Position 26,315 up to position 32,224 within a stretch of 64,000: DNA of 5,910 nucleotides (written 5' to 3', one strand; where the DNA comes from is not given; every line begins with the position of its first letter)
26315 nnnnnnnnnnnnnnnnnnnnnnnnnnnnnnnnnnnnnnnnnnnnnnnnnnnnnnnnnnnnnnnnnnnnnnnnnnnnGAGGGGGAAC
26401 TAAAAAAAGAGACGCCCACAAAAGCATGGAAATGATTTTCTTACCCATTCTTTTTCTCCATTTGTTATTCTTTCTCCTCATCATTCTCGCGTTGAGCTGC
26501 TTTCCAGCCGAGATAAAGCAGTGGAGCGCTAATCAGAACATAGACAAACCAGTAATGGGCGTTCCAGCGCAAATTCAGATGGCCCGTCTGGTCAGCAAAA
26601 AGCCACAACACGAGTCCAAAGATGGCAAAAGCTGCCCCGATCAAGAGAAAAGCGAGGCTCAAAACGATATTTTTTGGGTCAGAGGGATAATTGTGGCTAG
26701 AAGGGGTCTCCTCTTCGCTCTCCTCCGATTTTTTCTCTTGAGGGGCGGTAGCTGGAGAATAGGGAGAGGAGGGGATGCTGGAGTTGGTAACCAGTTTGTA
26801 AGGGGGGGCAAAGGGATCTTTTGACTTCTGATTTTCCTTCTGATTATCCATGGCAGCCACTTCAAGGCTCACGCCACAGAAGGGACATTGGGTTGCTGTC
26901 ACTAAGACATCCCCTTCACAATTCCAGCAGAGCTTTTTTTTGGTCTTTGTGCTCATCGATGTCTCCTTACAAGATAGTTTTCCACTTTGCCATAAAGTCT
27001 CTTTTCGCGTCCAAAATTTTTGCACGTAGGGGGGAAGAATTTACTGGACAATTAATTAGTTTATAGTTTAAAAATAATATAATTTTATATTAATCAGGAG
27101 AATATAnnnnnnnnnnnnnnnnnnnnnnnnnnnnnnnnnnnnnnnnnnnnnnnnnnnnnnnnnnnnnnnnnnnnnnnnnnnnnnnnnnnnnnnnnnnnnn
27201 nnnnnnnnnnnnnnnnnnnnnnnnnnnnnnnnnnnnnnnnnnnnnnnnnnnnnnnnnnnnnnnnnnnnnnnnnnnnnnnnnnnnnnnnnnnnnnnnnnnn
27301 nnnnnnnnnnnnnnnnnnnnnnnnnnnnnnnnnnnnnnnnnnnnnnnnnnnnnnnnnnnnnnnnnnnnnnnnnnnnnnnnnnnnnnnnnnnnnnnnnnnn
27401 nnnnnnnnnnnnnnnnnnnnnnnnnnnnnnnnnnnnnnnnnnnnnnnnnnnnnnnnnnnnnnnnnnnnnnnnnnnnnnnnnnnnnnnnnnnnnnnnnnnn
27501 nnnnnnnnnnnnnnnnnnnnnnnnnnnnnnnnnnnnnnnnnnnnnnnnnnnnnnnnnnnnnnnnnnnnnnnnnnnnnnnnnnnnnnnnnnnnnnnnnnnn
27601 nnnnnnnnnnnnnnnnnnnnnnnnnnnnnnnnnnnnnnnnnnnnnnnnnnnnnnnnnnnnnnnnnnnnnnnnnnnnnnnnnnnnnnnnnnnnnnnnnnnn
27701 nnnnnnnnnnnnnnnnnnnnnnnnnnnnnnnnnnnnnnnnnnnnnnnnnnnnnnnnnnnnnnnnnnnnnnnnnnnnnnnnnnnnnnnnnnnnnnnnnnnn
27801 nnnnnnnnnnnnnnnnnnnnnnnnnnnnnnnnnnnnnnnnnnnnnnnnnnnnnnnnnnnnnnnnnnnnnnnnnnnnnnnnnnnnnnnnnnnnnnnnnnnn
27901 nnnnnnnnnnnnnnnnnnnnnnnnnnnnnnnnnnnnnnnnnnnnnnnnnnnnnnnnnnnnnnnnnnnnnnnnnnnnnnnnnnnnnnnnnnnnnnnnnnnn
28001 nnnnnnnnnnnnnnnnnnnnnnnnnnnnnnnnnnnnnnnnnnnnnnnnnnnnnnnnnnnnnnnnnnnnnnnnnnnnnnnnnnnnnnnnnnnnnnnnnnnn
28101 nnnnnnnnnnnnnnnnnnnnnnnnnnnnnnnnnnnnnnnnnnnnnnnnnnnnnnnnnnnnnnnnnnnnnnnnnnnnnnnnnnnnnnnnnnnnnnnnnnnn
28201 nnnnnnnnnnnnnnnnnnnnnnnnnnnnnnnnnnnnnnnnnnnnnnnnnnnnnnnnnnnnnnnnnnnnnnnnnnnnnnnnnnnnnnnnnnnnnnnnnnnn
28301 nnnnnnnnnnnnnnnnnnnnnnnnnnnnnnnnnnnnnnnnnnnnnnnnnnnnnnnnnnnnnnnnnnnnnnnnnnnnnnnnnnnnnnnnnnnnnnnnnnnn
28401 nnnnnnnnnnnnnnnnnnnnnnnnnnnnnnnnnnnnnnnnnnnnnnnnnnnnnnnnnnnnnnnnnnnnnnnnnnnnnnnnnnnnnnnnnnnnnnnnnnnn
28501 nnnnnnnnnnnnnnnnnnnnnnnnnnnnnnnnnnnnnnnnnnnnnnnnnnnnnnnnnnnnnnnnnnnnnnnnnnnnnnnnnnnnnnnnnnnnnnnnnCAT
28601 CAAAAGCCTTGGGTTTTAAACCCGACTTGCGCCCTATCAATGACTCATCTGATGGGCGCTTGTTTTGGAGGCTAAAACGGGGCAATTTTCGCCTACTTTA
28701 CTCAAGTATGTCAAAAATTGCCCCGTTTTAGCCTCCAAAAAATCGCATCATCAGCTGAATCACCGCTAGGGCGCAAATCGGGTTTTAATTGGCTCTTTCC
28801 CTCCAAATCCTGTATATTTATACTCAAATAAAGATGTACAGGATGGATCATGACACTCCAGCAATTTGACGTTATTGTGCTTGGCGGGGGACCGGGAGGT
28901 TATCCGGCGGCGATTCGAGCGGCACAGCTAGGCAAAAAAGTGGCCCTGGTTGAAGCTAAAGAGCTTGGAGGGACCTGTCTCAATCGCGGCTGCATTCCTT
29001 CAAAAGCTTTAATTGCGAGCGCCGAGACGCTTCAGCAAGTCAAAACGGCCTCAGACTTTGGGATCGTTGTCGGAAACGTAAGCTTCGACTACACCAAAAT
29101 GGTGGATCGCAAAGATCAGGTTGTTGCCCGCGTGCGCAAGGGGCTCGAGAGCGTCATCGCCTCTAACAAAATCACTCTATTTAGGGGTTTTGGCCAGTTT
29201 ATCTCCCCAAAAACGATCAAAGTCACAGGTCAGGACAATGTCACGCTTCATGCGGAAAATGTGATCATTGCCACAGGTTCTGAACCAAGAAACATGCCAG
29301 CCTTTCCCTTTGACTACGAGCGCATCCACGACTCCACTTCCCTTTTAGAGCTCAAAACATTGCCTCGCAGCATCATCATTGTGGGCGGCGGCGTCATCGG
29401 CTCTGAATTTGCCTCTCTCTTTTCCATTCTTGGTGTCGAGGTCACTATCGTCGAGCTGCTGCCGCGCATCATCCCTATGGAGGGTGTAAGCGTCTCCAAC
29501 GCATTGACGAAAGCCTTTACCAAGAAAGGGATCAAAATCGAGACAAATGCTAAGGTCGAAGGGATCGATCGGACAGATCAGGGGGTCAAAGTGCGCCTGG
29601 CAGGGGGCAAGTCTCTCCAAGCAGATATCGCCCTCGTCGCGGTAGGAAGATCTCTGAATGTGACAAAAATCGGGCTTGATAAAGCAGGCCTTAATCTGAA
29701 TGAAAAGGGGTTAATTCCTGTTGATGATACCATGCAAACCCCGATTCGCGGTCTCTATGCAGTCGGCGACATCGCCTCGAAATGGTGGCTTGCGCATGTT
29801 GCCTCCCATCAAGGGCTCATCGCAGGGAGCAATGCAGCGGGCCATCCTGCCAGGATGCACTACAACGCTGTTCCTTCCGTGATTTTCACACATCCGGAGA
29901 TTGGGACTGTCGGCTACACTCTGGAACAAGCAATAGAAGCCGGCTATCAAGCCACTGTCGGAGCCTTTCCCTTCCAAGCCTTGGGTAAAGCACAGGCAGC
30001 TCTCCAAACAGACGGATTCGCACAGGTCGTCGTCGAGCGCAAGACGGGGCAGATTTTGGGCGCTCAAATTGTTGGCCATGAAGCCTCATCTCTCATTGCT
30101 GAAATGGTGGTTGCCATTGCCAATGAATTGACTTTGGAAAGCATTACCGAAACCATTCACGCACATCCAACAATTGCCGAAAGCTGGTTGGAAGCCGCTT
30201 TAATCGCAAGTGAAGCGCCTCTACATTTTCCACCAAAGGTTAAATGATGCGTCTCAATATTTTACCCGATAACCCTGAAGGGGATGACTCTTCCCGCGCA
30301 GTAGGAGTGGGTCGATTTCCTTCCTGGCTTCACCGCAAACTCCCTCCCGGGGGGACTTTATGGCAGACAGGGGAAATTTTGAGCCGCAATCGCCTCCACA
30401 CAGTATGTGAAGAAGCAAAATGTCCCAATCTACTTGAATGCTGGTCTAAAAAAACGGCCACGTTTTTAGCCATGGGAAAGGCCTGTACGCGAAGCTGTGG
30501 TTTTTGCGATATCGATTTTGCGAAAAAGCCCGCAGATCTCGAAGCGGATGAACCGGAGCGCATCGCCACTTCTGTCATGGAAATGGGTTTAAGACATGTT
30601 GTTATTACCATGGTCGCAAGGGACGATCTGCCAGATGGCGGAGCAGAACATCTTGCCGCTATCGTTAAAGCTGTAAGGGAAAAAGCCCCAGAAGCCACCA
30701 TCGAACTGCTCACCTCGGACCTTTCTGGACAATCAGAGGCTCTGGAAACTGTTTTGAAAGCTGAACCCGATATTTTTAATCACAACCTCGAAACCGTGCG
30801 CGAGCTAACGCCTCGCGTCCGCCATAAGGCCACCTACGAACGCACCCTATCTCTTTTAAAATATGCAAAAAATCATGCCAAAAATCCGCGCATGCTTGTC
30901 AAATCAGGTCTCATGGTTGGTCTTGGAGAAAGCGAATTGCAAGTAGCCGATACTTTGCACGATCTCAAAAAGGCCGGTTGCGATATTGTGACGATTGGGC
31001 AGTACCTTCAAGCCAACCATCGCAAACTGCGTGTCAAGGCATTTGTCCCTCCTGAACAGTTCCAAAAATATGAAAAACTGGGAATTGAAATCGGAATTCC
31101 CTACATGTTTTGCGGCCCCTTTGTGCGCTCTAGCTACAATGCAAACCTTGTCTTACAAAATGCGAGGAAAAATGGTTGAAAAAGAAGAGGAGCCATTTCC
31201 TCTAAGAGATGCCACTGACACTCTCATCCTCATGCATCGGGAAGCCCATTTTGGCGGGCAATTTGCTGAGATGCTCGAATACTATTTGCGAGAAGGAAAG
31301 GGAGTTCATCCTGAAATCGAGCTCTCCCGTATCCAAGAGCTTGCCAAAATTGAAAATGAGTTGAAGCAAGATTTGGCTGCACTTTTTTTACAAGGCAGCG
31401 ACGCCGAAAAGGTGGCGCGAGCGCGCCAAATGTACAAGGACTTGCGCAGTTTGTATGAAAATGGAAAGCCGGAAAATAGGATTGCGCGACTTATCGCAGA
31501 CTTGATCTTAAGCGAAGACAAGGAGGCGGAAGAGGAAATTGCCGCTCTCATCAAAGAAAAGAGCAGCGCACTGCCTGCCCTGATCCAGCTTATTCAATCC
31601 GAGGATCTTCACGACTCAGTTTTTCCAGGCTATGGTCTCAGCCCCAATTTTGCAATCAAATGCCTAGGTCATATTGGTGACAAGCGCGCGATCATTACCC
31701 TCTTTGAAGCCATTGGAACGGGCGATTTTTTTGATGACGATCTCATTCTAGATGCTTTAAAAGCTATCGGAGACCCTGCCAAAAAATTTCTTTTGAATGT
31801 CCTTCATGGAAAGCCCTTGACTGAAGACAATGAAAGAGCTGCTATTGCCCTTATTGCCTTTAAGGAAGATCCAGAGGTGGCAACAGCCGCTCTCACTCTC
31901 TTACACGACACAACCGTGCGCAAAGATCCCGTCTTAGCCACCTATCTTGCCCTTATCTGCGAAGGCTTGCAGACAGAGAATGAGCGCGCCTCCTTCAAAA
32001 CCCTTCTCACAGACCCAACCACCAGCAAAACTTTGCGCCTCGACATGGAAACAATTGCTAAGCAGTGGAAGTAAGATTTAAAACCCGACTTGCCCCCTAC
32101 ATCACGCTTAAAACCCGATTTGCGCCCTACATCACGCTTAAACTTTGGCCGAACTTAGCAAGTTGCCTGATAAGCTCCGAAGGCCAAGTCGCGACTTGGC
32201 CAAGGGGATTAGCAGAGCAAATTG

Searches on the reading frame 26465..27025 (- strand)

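Call 63: search_protein_families(library=pfam, proteins=[window:26465-27025:-], max_evalue=0.00001)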
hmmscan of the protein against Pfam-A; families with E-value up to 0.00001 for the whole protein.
window:26465-27025:- (186 aa): 0 families

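Call 73: search_protein_families(library=pfam, proteins=[window:26465-27025:-], max_evalue=0.1)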
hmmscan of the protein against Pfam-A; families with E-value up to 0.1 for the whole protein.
window:26465-27025:- (186 aa): 5 families
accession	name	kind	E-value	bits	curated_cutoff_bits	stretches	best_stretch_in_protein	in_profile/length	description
PF18920.5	DUF5671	-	0.0033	17.7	28.4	1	122-185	10-74/132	Domain of unknown function (DUF5671)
PF18912.6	DZR_2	-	0.0083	16.4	27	1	18-55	12-47/56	Double zinc ribbon domain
PF07332.16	Phage_holin_3_6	-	0.047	14.2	28.4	1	119-179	32-96/116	Putative Actinobacterial Holin-X, holin superfamily III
PF17032.10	Zn_ribbon_15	-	0.069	14.4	28.9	0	19-51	43-73/73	zinc-ribbon family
PF21344.3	Zn_ribbon_LysW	-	0.075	13.1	27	0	33-60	3-37/46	Alpha-aminoadipate carrier protein LysW-like, globular domain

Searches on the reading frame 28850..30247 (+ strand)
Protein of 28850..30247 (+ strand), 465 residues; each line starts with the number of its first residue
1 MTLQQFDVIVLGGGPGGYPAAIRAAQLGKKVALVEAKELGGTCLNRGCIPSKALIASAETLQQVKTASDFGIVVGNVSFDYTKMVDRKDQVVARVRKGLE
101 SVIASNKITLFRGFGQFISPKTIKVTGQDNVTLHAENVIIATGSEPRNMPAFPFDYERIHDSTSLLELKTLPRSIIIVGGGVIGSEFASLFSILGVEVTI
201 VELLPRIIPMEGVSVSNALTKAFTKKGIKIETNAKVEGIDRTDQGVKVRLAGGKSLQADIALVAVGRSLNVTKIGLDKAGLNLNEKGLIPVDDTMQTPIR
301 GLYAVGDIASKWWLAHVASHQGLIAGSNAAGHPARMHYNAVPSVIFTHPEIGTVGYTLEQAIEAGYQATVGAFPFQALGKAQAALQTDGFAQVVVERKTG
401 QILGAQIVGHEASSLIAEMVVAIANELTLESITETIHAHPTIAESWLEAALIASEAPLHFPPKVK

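Call 6: search_protein_families(library=pfam, proteins=[window:28850-30247:+])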
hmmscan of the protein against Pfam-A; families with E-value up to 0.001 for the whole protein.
window:28850-30247:+ (465 aa): 13 families
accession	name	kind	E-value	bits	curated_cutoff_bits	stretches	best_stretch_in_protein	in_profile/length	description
PF07992.20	Pyr_redox_2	-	5.5e-72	243.1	26.1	1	6-322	1-291/291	Pyridine nucleotide-disulphide oxidoreductase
PF02852.28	Pyr_redox_dim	-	6.5e-36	123.3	25.3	1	341-449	1-109/110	Pyridine nucleotide-disulphide oxidoreductase, dimerisation domain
PF00070.33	Pyr_redox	-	5.9e-20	72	22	1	175-250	2-79/82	Pyridine nucleotide-disulphide oxidoreductase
PF13738.12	Pyr_redox_3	-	9.2e-15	55.1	30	1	9-306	1-305/305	Pyridine nucleotide-disulphide oxidoreductase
PF01134.28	GIDA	-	1.2e-14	54.7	22.1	1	7-144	1-150/391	Glucose inhibited division protein A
PF03486.20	HI0933_like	-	1e-11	45.2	50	2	187-293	82-189/244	HI0933-like protein Rossmann domain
PF00890.30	FAD_binding_2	-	2.7e-09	37.2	20.4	1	7-39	1-33/414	FAD binding domain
PF12831.13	FAD_oxidored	-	6.4e-09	36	27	1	7-46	1-41/416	FAD dependent oxidoreductase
PF01266.30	DAO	-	2.1e-06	28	27.9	0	7-42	1-38/353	FAD dependent oxidoreductase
PF01262.27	AlaDh_PNT_C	-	2e-05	24.6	23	0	172-204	28-60/214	Alanine dehydrogenase/PNT, C-terminal domain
PF01494.25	FAD_binding_3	-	0.00027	20.7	22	0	175-203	4-32/349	FAD binding domain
PF13450.12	NAD_binding_8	-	0.00079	20.1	21.9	0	10-43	1-35/68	NAD(P)-binding Rossmann-like domain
PF02737.24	3HCDH_N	-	0.00082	19.8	22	0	175-235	2-63/180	3-hydroxyacyl-CoA dehydrogenase, NAD binding domain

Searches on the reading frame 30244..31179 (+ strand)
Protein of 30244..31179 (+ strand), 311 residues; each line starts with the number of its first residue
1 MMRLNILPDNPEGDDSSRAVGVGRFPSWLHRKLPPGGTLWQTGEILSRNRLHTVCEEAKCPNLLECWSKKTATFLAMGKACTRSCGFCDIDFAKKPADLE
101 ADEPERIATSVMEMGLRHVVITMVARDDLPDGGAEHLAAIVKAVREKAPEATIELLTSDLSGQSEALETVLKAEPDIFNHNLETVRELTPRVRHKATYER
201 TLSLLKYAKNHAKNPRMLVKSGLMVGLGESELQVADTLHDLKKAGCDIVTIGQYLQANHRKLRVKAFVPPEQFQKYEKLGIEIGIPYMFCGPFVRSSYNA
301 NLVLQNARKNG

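Call 6: search_protein_families(library=pfam, proteins=[window:30244-31179:+])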
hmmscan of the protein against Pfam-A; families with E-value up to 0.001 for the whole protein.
window:30244-31179:+ (311 aa): 2 families
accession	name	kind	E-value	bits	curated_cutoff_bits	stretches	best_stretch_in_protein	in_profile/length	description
PF04055.27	Radical_SAM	-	4.2e-21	76.3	29.5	1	78-241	4-166/166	Radical SAM superfamily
PF16881.10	LIAS_N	-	2.7e-05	25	27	1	24-60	60-96/96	N-terminal domain of lipoyl synthase of Radical_SAM family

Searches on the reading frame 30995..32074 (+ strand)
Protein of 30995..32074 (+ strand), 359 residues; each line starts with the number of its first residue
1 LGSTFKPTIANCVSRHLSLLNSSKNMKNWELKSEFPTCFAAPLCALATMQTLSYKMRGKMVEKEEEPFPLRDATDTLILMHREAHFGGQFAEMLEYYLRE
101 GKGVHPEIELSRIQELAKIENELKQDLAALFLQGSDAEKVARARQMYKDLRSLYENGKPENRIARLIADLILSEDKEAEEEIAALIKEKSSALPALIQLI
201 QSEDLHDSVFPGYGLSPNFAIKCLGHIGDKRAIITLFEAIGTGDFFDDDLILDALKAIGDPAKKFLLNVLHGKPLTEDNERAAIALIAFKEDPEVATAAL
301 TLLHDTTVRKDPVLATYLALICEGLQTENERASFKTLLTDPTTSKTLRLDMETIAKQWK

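Call 6: search_protein_families(library=pfam, proteins=[window:30995-32074:+])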
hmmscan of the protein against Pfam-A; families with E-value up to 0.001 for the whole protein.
window:30995-32074:+ (359 aa): 1 family
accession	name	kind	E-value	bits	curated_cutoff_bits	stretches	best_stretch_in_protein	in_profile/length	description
PF13646.12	HEAT_2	-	4.1e-05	24.2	27.7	0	220-286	20-87/88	HEAT repeats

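Call 16: find_homologous_proteins(query=window:31172-32074:+, max_evalue=0.00001)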
Query window:31172-32074:+ (300 aa): 841 proteins with E <= 0.00001 among 4483 candidates; the best 120 are listed.
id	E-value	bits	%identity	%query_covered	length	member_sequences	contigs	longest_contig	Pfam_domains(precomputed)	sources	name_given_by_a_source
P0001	1.6e-190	649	100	100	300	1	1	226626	PF13646.13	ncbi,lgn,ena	-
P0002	6.5e-140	483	75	99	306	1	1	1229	-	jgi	jgi:hypothetical protein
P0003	3.8e-139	481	74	98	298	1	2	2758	-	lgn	-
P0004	1.2e-137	476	74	98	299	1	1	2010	-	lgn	-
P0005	3.0e-136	471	72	99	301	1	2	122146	-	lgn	-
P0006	1.5e-135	469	72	99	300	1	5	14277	-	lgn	-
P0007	8.8e-135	466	73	98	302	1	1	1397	-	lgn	-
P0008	4.0e-133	461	72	98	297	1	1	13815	-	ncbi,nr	ncbi:MAG: hypothetical protein LLG04_08515 [Parachlamydia sp.]|nr:hypothetical protein [Parachlamydi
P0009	8.4e-133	460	73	97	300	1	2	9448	-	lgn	-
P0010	2.6e-131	455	73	98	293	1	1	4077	PF13646.13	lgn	-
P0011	5.1e-129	447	71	99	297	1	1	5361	-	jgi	jgi:hypothetical protein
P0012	3.2e-128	445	69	99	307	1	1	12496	-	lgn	-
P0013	1.6e-112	393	63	99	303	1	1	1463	-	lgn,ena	-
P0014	1.7e-112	393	60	97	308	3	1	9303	-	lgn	-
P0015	3.7e-110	386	64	97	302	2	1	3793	PF13646.13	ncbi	-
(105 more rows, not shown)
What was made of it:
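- The locus lies in the middle of a 226,626-bp contig (call 16).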

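Call 18: find_encoding_contigs(protein=P0001, flank=10000, max_places=10)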
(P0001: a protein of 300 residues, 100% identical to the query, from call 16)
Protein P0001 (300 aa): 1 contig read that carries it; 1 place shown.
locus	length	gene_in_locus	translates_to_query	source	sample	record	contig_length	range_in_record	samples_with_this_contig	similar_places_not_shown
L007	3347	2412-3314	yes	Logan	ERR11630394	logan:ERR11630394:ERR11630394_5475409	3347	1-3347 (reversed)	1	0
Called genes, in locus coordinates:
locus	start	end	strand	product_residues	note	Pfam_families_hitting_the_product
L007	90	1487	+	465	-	PF00890:FAD_binding_2 (weak), PF01134:GIDA, PF01262:AlaDh_PNT_C (faint), PF07992:Pyr_redox_2, PF12831:FAD_oxidored, PF13738:Pyr_redox_3, PF00070:Pyr_redox, PF02852:Pyr_redox_dim, +2 more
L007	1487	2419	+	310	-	PF04055:Radical_SAM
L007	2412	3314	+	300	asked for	PF13646:HEAT_2 (faint)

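Call 24: find_encoding_contigs(protein=P0005, flank=10000, max_places=4)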
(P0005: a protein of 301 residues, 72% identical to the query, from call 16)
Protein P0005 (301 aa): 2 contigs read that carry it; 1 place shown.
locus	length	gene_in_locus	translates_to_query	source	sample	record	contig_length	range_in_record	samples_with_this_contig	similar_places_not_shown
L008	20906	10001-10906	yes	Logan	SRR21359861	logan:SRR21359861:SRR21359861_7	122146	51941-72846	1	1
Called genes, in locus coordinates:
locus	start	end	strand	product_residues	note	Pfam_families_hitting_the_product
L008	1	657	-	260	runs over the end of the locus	-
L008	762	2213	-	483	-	PF03446:NAD_binding_2, PF00393:6PGD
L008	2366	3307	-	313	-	-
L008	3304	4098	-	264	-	PF11612:T2SSJ (weak)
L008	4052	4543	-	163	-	-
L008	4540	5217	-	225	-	-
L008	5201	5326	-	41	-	-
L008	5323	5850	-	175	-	-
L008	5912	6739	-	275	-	-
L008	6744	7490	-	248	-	-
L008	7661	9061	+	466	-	PF00890:FAD_binding_2 (faint), PF01134:GIDA, PF01262:AlaDh_PNT_C (faint), PF07992:Pyr_redox_2, PF12831:FAD_oxidored, PF13738:Pyr_redox_3, PF00070:Pyr_redox, PF02852:Pyr_redox_dim, +4 more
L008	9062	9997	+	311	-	PF16881:LIAS_N (weak), PF04055:Radical_SAM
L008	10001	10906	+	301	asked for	-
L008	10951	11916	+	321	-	PF01514:YscJ_FliF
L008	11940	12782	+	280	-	-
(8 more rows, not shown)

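Call 25: find_encoding_contigs(protein=P0008, flank=10000, max_places=4)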
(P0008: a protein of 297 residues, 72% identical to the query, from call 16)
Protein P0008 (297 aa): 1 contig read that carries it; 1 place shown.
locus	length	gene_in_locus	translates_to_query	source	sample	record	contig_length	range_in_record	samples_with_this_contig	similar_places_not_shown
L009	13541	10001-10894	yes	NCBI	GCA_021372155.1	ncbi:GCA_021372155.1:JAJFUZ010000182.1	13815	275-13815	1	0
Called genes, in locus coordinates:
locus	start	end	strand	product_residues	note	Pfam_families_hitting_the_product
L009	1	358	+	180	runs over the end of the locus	-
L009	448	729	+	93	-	-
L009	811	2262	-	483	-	PF03446:NAD_binding_2, PF00393:6PGD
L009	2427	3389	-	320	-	-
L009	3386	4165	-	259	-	PF11612:T2SSJ (weak)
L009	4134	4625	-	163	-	-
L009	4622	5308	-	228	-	-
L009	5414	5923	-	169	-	-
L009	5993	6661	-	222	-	-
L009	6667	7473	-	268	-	-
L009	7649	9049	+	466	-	PF00890:FAD_binding_2 (faint), PF01134:GIDA, PF01262:AlaDh_PNT_C (faint), PF07992:Pyr_redox_2, PF12831:FAD_oxidored, PF13738:Pyr_redox_3, PF00070:Pyr_redox, PF02852:Pyr_redox_dim, +4 more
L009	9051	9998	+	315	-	PF16881:LIAS_N (faint), PF04055:Radical_SAM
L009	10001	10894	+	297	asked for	-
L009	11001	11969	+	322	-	PF01514:YscJ_FliF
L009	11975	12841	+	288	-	-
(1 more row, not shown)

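Call 35: list_cluster_members(proteins=[P0001])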
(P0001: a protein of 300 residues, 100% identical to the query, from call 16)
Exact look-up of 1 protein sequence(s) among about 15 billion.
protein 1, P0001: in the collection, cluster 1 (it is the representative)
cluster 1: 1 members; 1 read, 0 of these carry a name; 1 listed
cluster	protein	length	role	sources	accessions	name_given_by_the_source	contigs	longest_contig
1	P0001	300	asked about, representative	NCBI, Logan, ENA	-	-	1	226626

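Call 87: find_encoding_contigs(protein=P0003, flank=10000, max_places=6)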
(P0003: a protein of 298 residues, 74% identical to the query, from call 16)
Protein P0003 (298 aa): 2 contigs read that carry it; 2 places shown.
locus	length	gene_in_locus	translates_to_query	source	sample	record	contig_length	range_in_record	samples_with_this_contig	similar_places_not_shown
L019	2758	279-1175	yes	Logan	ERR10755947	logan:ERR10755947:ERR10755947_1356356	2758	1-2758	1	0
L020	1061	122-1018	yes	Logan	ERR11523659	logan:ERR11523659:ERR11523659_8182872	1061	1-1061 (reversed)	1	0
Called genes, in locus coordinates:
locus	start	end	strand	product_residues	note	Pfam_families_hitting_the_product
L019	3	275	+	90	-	?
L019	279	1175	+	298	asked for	-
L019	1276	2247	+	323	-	PF01514:YscJ_FliF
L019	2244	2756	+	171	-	?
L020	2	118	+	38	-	?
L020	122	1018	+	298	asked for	-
